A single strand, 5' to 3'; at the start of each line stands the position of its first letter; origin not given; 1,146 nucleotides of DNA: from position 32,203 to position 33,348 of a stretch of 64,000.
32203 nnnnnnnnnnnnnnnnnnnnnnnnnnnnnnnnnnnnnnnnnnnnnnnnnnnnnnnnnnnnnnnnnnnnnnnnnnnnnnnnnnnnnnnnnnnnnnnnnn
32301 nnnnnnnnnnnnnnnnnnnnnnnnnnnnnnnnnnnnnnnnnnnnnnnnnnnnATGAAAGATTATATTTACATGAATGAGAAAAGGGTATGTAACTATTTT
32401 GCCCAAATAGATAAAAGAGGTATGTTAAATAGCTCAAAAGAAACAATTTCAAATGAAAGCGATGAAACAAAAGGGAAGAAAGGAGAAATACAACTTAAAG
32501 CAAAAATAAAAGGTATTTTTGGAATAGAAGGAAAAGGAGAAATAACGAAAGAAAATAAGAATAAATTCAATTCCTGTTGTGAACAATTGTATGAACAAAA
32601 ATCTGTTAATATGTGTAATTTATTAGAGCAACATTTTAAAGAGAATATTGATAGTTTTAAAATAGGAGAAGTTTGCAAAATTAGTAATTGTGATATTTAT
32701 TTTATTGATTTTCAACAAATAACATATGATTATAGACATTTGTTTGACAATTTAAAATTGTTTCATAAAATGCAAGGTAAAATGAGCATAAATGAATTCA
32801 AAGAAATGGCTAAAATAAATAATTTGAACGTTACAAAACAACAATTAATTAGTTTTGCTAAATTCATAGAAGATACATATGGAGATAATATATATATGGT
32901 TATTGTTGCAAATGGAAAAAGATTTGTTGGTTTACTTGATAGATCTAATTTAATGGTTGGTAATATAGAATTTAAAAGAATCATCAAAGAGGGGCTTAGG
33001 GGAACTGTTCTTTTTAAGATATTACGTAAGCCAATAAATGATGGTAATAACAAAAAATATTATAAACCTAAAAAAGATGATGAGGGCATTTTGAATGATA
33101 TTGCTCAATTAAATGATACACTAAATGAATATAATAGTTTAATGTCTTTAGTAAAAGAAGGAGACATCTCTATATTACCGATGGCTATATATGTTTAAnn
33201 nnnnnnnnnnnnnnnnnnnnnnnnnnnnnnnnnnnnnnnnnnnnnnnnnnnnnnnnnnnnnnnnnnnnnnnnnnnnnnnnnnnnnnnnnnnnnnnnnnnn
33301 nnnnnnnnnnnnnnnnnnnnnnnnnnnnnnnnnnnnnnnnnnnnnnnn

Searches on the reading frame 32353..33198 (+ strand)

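Call 28: search_protein_families(library=phrogs, proteins=[window:32353-33198:+], max_evalue=0.00001)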
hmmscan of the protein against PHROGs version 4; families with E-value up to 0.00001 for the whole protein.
window:32353-33198:+ (281 aa): 0 families

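Call 63: search_protein_families(library=pfam, proteins=[window:32353-33198:+], max_evalue=0.01)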
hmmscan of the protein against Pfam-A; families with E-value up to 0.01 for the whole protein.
window:32353-33198:+ (281 aa): 1 family
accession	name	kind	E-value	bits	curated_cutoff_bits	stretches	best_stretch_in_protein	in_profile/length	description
PF19952.5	DUF6414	-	5.4e-13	49.8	25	1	1-280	1-283/283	Domain of unknown function (DUF6414)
